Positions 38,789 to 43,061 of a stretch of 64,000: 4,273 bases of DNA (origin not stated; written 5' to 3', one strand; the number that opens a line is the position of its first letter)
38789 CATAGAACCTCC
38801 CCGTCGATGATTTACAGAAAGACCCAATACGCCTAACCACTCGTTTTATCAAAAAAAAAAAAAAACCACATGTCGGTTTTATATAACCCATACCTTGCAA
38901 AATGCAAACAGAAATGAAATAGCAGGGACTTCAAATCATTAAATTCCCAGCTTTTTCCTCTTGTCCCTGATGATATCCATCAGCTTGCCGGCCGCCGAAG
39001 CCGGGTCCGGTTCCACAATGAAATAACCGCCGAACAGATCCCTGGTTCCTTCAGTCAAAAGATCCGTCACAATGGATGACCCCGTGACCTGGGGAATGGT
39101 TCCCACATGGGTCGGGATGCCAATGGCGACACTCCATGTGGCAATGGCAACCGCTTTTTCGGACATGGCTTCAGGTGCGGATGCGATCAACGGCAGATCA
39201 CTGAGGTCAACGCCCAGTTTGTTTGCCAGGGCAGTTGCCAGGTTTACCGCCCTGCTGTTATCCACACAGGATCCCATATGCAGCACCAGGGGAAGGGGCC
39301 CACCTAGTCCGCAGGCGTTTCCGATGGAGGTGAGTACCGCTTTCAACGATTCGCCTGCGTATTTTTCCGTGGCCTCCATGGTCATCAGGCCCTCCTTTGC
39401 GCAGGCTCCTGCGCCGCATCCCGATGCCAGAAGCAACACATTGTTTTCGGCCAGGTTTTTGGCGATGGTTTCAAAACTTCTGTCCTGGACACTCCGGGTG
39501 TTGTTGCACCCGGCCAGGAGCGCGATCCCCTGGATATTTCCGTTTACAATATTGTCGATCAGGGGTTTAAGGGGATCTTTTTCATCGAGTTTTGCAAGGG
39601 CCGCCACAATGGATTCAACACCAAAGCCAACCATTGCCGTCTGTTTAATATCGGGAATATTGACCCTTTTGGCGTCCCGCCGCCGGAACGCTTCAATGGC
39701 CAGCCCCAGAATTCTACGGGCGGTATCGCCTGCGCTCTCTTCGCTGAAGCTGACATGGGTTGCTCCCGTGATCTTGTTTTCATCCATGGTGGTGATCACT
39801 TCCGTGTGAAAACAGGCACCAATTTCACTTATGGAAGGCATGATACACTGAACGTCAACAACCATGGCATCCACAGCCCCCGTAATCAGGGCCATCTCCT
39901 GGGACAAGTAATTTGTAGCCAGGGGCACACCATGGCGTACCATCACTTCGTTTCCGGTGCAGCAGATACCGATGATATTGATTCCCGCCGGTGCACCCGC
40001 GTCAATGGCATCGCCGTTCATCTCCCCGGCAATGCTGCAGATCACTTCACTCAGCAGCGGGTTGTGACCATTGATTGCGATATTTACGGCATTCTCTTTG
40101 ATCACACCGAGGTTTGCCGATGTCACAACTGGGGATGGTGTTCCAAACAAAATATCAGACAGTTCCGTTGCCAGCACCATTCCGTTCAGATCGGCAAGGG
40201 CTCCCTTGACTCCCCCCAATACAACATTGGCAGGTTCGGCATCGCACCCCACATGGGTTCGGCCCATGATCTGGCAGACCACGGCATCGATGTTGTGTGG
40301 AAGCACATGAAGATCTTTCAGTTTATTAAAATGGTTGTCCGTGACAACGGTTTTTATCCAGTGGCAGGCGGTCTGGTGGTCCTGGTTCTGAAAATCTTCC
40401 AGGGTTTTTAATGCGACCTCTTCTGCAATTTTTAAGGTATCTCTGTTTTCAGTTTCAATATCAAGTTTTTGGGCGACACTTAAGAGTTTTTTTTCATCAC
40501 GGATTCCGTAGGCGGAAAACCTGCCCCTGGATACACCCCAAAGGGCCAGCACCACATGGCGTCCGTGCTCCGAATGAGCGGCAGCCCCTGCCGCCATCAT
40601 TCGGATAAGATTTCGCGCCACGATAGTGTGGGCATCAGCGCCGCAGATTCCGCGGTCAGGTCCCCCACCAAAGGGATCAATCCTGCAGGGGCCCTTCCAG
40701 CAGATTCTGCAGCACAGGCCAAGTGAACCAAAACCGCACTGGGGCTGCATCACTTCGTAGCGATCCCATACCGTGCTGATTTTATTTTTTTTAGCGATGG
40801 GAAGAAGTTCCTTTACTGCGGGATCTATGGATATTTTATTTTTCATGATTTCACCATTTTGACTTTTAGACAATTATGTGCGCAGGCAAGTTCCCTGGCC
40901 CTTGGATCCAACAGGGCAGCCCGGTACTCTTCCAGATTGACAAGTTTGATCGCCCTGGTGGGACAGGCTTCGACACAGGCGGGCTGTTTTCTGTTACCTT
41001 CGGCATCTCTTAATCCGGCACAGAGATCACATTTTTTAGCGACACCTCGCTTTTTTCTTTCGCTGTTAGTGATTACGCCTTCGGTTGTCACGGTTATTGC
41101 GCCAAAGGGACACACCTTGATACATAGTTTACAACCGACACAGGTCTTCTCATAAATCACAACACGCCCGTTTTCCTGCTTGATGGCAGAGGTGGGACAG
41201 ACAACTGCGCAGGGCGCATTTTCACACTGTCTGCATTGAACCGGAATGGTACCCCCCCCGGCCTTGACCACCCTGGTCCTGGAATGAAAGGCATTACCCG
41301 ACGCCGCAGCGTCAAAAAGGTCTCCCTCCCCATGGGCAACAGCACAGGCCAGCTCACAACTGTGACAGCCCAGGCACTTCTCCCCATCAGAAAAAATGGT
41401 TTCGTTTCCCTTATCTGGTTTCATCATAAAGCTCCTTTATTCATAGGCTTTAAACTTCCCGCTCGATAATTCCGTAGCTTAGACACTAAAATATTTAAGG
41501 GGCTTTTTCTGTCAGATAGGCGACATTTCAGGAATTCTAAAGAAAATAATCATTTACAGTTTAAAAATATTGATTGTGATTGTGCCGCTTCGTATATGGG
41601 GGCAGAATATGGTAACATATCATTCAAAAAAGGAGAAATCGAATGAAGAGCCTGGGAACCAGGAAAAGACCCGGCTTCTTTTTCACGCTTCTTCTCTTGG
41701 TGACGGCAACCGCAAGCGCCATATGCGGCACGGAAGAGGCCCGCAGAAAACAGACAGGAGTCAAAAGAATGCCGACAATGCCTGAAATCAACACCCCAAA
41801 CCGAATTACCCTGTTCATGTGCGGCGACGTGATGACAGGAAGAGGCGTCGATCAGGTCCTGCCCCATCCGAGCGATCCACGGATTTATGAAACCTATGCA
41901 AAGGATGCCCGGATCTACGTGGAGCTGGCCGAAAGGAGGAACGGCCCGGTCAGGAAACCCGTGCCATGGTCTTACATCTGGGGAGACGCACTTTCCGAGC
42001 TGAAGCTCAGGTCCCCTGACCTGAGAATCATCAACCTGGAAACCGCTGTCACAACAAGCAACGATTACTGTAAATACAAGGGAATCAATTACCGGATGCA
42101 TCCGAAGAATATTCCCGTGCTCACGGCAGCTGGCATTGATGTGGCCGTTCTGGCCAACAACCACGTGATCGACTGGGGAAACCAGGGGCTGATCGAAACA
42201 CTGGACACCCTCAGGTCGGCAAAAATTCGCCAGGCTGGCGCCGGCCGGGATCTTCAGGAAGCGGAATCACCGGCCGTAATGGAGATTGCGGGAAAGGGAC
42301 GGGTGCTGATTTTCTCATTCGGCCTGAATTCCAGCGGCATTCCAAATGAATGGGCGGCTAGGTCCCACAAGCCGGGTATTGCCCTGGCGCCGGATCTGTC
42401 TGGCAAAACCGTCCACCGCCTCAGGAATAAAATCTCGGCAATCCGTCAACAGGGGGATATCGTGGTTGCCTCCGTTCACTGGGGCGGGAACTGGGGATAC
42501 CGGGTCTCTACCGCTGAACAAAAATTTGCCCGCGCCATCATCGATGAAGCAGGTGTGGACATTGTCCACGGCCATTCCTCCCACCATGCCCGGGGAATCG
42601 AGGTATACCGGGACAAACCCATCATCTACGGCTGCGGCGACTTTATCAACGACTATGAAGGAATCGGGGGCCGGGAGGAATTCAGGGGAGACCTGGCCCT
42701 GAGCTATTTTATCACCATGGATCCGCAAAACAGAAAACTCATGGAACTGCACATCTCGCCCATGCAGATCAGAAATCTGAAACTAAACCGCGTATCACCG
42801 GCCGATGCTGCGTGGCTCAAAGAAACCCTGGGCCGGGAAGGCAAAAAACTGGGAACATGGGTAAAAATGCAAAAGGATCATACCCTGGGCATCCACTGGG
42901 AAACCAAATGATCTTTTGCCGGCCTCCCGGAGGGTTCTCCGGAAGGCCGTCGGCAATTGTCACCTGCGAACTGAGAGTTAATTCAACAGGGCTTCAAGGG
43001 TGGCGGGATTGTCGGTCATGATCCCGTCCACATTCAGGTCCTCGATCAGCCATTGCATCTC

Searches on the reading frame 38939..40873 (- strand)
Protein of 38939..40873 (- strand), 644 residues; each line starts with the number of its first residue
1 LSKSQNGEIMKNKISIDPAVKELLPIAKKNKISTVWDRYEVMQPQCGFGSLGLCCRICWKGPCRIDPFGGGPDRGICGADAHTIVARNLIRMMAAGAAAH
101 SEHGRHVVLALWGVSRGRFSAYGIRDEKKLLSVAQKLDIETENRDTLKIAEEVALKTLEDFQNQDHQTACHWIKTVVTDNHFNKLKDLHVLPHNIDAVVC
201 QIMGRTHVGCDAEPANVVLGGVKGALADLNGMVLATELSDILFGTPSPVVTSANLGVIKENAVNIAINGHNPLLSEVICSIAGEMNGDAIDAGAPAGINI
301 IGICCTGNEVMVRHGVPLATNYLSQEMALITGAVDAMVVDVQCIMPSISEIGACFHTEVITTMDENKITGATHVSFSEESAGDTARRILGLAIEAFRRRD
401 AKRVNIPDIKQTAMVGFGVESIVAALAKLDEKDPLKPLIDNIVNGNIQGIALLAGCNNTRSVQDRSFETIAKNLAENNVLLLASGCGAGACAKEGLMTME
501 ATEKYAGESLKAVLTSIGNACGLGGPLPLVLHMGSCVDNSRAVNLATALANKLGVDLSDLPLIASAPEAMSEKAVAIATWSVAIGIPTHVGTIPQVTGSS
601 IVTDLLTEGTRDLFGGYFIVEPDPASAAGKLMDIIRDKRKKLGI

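Call 41: search_protein_families(library=pfam, proteins=[window:38939-40873:-], max_evalue=0.00001)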
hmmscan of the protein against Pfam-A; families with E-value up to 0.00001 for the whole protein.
window:38939-40873:- (644 aa): 1 family
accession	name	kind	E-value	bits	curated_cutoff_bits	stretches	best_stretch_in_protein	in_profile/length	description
PF03063.25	Prismane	-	8.1e-167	556.4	27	1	53-624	1-512/513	Prismane/CO dehydrogenase family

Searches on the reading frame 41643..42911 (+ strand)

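Call 41: search_protein_families(library=pfam, proteins=[window:41643-42911:+], max_evalue=0.00001)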
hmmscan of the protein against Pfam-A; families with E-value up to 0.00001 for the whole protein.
window:41643-42911:+ (422 aa): 1 family
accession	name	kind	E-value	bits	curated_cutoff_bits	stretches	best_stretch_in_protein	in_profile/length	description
PF09587.15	PGA_cap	-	2.5e-82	276.6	27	1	56-338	1-255/255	Bacterial capsule synthesis protein PGA_cap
